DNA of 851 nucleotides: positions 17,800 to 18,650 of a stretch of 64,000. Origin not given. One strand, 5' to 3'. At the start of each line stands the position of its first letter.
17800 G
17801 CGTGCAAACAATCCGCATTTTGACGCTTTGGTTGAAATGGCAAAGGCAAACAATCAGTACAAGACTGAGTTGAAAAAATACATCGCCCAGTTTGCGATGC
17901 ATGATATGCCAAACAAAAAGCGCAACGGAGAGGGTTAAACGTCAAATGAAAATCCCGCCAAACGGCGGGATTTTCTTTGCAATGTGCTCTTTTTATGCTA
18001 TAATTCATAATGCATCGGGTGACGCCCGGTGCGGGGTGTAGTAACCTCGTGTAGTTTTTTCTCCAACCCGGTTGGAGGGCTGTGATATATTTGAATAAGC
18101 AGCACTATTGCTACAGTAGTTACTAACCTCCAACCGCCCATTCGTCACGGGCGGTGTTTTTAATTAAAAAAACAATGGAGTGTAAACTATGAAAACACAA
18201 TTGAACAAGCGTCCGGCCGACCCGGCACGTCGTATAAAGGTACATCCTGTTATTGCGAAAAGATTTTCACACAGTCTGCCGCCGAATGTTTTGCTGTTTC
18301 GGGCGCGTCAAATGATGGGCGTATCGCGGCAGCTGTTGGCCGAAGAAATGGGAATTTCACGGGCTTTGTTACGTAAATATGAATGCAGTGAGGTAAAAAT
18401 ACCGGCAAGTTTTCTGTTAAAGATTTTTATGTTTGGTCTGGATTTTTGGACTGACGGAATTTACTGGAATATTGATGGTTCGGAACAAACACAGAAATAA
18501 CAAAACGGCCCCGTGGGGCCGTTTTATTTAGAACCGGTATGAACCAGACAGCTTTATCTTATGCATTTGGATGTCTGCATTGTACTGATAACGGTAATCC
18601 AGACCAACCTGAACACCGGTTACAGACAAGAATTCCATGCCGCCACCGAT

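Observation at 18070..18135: Same hairpin element directly upstream of both small XRE regulators, each time antisense to the regulator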

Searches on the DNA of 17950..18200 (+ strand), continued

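Call 68: search_with_rna_model(model_id=R1, sources=[window, L003, L004, L005, L006, L007, L008, L009, L010, L011, L012, L013, L014, L015, L017, L018, L019, L020, L021, L022, L023, L024, L025, L026, L027, L028, L029, L031, L032, L033, L034, L035, L036, L037, L038, L040, L041, L042, L043, L044, L045, L046, L047, L048, L050, L051, L052, L053, L054, L058, L059, L060, L062, L063, L064, L066, L067, L070, L071, L072, L073, L074, L075, L076, L077, L079, L080, L081, L082, L083, L084, L085, L086, L087, L088, L089, L090, L091, L092, L093, L094, L095, L096, L097, L098, L099, L100, L102, L103, L104, L105, L107, L108, L109, L110, L111, L112, L114, L115, L116], max_evalue=1e-8, make_alignment=true)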
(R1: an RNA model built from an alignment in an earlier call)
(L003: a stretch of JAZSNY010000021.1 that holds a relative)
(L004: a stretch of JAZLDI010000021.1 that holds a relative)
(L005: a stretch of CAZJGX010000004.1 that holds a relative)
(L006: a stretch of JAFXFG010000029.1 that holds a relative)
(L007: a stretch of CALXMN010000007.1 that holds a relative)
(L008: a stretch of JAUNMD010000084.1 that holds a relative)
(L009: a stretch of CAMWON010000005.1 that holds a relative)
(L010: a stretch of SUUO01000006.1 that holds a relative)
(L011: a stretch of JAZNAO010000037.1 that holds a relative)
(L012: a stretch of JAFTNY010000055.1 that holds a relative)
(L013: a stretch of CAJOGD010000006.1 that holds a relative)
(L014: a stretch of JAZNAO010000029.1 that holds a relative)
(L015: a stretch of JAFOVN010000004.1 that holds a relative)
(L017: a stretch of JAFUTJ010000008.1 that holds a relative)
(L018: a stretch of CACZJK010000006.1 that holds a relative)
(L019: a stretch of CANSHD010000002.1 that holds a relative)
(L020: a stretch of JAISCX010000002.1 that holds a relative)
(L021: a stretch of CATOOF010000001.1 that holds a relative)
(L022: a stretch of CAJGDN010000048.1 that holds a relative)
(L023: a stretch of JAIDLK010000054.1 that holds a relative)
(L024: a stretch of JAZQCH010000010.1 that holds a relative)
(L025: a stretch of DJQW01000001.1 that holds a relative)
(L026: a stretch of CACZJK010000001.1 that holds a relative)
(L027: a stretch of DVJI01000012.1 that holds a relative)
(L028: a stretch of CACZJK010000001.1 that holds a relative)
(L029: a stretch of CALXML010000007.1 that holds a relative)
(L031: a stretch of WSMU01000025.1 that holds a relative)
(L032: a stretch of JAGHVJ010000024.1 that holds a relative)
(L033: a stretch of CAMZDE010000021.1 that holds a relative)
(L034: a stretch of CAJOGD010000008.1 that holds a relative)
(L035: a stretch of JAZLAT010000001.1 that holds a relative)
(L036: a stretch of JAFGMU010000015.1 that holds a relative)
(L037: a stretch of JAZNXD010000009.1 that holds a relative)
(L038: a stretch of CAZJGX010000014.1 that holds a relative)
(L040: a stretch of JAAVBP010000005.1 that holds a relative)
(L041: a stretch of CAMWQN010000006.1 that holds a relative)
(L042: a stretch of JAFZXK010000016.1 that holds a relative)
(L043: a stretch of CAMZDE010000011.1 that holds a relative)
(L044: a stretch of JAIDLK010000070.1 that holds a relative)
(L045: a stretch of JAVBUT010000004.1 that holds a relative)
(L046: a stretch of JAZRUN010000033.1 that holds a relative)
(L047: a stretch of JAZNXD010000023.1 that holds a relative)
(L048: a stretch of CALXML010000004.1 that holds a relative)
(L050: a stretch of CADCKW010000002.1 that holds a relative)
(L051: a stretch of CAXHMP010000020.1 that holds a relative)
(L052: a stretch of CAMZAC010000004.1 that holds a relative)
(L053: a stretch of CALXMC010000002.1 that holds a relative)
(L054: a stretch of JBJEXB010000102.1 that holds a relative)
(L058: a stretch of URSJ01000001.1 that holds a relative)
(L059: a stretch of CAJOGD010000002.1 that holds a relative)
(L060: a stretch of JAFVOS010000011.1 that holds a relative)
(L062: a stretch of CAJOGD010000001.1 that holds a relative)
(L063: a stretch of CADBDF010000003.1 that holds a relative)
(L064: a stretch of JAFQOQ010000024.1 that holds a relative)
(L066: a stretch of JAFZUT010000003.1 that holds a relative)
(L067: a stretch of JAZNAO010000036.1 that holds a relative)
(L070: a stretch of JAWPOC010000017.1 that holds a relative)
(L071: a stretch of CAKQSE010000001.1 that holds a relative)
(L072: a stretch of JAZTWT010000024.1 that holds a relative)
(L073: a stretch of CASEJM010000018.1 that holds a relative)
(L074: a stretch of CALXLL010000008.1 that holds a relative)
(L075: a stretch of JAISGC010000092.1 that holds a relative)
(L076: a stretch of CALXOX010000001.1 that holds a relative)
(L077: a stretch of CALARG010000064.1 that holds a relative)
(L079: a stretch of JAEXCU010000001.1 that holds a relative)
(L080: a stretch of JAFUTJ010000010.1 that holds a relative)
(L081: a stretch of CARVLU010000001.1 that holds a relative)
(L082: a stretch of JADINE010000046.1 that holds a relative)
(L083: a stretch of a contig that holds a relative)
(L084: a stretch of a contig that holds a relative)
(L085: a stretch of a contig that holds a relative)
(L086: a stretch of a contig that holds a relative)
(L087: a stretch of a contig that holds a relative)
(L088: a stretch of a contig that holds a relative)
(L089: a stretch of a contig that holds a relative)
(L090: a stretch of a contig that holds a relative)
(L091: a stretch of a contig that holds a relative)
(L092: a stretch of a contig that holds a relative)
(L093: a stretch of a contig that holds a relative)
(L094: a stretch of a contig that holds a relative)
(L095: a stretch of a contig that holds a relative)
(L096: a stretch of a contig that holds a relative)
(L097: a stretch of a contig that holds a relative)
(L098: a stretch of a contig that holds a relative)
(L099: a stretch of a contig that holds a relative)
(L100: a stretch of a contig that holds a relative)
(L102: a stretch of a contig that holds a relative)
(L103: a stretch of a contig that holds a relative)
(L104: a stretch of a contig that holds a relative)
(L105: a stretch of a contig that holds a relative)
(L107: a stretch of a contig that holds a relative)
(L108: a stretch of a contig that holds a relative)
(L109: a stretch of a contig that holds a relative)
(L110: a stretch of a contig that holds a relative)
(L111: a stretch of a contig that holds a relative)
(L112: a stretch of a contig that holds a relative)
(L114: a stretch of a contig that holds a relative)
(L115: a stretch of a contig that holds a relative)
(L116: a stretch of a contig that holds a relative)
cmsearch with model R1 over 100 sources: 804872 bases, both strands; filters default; matches with E-value up to 1e-8: 121.
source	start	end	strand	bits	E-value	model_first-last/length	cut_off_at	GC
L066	293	449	+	134.8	2e-28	1-149/149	no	0.48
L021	1591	1740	-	131.6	1.1e-27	1-149/149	no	0.49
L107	5458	5606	-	130.1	2.5e-27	1-149/149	no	0.54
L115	2263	2413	-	128.4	6.2e-27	1-149/149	no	0.46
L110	6376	6529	-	128.3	6.4e-27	1-149/149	no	0.51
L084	6558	6711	+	128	7.8e-27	1-149/149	no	0.43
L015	3848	4005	-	126.9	1.4e-26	1-149/149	no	0.47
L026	5256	5411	+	126.4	1.8e-26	1-149/149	no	0.39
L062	2830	2986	-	125.5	3e-26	1-149/149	no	0.52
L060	5470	5623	-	125.4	3.1e-26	1-149/149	no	0.42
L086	732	880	+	124.7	4.6e-26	1-149/149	no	0.43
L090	3629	3785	-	124.6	4.8e-26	1-149/149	no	0.42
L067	516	671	+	123.9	6.9e-26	1-149/149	no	0.47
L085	4081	4223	-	123.7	7.4e-26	1-149/149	no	0.48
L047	4123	4270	+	123.7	7.7e-26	1-149/149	no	0.45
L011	6683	6834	+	123.5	8.6e-26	1-149/149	no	0.44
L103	2119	2266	-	123.2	9.9e-26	1-149/149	no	0.43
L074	5513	5660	+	122.6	1.4e-25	1-149/149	no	0.43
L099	5805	5961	+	121.8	2.1e-25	1-149/149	no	0.45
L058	4084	4227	-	121.8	2.1e-25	1-149/149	no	0.49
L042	2291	2445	+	121.1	3e-25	1-149/149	no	0.49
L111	7705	7861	-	121.1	3.1e-25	1-149/149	no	0.41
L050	5865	6031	+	120.8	3.6e-25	1-149/149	no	0.43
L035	342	495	-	119.8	6.2e-25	1-149/149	no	0.45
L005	3172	3339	-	119.7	6.3e-25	1-149/149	no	0.43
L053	7025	7171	-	119.7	6.4e-25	1-149/149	no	0.39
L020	5407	5558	-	119.1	8.7e-25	1-149/149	no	0.47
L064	914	1068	+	119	9.2e-25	1-149/149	no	0.46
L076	5452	5595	-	119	9.4e-25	1-149/149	no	0.42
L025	1423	1576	+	118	1.6e-24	1-149/149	no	0.49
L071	7632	7779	-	117.7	1.9e-24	1-149/149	no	0.45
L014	7745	7898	+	117.6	2e-24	1-149/149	no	0.45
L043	324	475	+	116.3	4e-24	1-149/149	no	0.45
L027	615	763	-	116.1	4.5e-24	1-149/149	no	0.41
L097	4464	4622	-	115.9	4.8e-24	1-149/149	no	0.45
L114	3004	3163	+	115.6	5.9e-24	1-149/149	no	0.42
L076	373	524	-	115.3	6.8e-24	1-149/149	no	0.41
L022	1937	2082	+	114.7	9.3e-24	1-149/149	no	0.46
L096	2790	2951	-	113.6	1.7e-23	1-149/149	no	0.48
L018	1106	1260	-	113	2.4e-23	1-149/149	no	0.43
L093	6911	7054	-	112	3.9e-23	1-149/149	no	0.42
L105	2183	2333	-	111.9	4.1e-23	1-149/149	no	0.45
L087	399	556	+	111.4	5.6e-23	1-149/149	no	0.46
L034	2396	2568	-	110.6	8.3e-23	1-149/149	no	0.47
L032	1481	1644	-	110.3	9.6e-23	1-149/149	no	0.45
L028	992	1148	-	110.3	9.8e-23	1-149/149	no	0.41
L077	5439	5586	-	110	1.1e-22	1-149/149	no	0.48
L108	5491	5639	-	109.4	1.6e-22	1-149/149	no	0.42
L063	472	644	+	108.9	2.1e-22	1-149/149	no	0.42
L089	2241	2392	-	108.6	2.5e-22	1-149/149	no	0.49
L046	244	410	-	108.5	2.5e-22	1-149/149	no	0.47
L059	7744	7917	-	108.4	2.7e-22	1-149/149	no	0.48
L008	1299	1450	-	108.2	3e-22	1-149/149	no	0.43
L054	959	1103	+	108.1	3.2e-22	1-149/149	no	0.38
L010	4359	4520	+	107.6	4.1e-22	1-149/149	no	0.43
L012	1130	1282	-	107.5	4.3e-22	1-149/149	no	0.48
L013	491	661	-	107.3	5e-22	1-149/149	no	0.45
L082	3754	3912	-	106.8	6.4e-22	1-149/149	no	0.44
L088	1578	1718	+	106.3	8.6e-22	1-149/149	no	0.43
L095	5001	5164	-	105.3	1.4e-21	1-149/149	no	0.43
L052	4509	4668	+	105.2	1.5e-21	1-149/149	no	0.42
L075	5299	5445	-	104.9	1.8e-21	1-149/149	no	0.51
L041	6900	7025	+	104.8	1.8e-21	1-149/149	no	0.43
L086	992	1147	+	104.6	2.1e-21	1-149/149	no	0.49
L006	3799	3951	+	104.5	2.2e-21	1-149/149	no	0.51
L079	2644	2785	-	104.3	2.4e-21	1-149/149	no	0.41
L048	4111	4264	+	104.2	2.6e-21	1-149/149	no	0.44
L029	4351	4478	+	103.8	3.1e-21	1-149/149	no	0.38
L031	2455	2584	-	103.7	3.4e-21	1-149/149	no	0.42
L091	182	353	+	103.6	3.6e-21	1-149/149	no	0.47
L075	4078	4224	-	103.5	3.8e-21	1-149/149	no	0.5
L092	6700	6841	-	103.2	4.3e-21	1-149/149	no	0.46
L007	6870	7019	+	102.7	5.7e-21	1-149/149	no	0.48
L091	5310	5467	-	102.6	5.9e-21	1-149/149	no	0.45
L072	5389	5542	+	101.5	1.1e-20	1-149/149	no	0.43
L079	6053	6196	-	101.2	1.3e-20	1-149/149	no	0.49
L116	6319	6474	+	101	1.4e-20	1-149/149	no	0.44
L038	119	273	-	100.2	2.2e-20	1-149/149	no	0.41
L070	5710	5863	+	100.1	2.3e-20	1-149/149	no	0.44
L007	3022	3170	-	100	2.5e-20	1-149/149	no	0.36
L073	6078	6234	+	99.7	2.9e-20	1-149/149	no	0.41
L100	1643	1769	+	99.7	2.9e-20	1-149/149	no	0.42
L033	7306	7479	-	99.6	3e-20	1-149/149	no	0.45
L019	6907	7057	-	98.8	4.6e-20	1-149/149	no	0.42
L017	1012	1174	-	98.5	5.5e-20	1-149/149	no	0.44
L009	4775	4902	+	98.4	5.6e-20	1-149/149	no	0.45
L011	360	503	-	98.1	6.7e-20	1-149/149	no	0.44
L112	3008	3151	-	97.8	7.8e-20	1-149/149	no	0.44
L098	661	837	+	97.7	8.3e-20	1-149/149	no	0.4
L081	2526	2665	+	97.6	8.8e-20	1-149/149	no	0.46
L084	3400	3546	-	97.4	9.6e-20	1-149/149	no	0.42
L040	1768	1901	-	97.4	9.7e-20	1-149/149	no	0.47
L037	7470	7592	-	97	1.2e-19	1-149/149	no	0.42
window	8056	8209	-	94.7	4.2e-19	1-149/149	no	0.44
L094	379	535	-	94.3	5.2e-19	1-149/149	no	0.46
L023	1082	1304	-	93.5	7.8e-19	1-149/149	no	0.5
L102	654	781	-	92.6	1.3e-18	1-149/149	no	0.44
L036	664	832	-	91.9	1.8e-18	1-149/149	no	0.42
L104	3588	3735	+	91.3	2.5e-18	1-149/149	no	0.41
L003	3334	3465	-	91.1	2.9e-18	1-149/149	no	0.44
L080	5833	6006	+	90.4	4.1e-18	1-149/149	no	0.41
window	8282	8414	-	89.3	7.4e-18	1-149/149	no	0.39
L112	7541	7672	-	89.2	7.9e-18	1-149/149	no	0.4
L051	1390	1513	-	87.8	1.6e-17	1-149/149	no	0.44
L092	2384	2519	+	87.3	2.2e-17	1-149/149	no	0.43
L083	4701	4837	-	84.7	8.6e-17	1-149/149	no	0.35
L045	734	882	-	84.4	1e-16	1-149/149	no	0.52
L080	346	508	+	83.8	1.4e-16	1-149/149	no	0.4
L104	3395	3534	+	81.8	4e-16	1-149/149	no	0.48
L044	70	216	-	81.7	4.3e-16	1-149/149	no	0.44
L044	741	890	-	81.6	4.5e-16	1-149/149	no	0.4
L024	221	341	-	80.2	9.5e-16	1-149/149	no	0.45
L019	7133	7294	-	77.8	3.5e-15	1-149/149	no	0.41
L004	739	889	+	76.9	5.8e-15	1-149/149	no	0.48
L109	1503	1638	-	74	2.7e-14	1-149/149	no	0.39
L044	964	1114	-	64.8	3.7e-12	1-149/149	no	0.44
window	8461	8610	-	59.4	6.7e-11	1-149/149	no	0.35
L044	290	441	-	57.8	1.6e-10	1-149/149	no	0.41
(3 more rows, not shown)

Alignment A3: 121 matches aligned to the model, 341 columns, each read 5' to 3' on its own strand. Consensus structure (alignment columns), stored with it:
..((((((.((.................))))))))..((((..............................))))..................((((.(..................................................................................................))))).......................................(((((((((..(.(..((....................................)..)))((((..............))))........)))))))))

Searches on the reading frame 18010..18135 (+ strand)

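Call 54: search_protein_families(library=pfam, proteins=[L095:3801-4955:-, L110:5356-6324:-, L115:1182-2216:-], max_evalue=0.01)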
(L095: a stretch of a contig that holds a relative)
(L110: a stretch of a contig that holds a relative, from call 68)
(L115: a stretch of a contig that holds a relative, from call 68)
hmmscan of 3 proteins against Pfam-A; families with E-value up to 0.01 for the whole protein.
L095:3801-4955:- (385 aa): 1 family
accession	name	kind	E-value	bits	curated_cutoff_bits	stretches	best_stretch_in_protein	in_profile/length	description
PF02315.21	MDH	-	0.00047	20.7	27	0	126-186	13-73/87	Methanol dehydrogenase beta subunit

L110:5356-6324:- (323 aa): 0 families

L115:1182-2216:- (345 aa): 1 family
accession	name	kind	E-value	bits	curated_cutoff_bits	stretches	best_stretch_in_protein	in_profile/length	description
PF13651.11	EcoRI_methylase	-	1.3e-122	409.9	26.4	1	8-338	2-345/345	Adenine-specific methyltransferase EcoRI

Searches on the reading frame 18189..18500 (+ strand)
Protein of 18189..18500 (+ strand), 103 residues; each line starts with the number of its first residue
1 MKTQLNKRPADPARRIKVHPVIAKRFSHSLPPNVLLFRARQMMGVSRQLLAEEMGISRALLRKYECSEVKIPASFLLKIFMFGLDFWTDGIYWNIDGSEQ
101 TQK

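Call 16: find_encoding_contigs(protein=window:18189-18500:+, flank=3000, max_places=6)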
Protein window:18189-18500:+ (103 aa): 24 contigs read that carry it; 2 places shown.
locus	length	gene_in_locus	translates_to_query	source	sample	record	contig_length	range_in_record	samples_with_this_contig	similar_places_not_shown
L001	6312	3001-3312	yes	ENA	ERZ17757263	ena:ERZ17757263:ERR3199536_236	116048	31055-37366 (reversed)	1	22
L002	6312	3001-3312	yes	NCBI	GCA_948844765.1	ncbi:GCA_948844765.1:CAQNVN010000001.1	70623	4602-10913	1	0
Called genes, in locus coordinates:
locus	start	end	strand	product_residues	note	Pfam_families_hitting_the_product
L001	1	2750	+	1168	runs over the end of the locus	PF01855:POR_N, PF17147:PFOR_II, PF01558:POR, PF10371:EKR, PF00037:Fer4 (weak), PF12838:Fer4_7, PF13183:Fer4_8 (weak), PF02775:TPP_enzyme_C, +5 more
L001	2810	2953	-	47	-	-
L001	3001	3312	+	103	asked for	-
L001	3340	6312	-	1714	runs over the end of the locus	-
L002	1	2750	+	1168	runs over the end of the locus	PF01855:POR_N, PF17147:PFOR_II, PF01558:POR, PF10371:EKR, PF00037:Fer4 (weak), PF12838:Fer4_7, PF13183:Fer4_8 (weak), PF02775:TPP_enzyme_C, +5 more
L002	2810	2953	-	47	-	-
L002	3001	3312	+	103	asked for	-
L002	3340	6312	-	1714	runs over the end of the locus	-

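Call 19: search_protein_families(library=pfam, proteins=[window:18189-18497:+])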
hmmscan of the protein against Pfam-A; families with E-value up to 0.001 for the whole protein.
window:18189-18497:+ (103 aa): 1 family
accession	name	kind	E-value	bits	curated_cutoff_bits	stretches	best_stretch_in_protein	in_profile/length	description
PF01381.28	HTH_3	-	0.00012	22.4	23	1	38-79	3-44/55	Helix-turn-helix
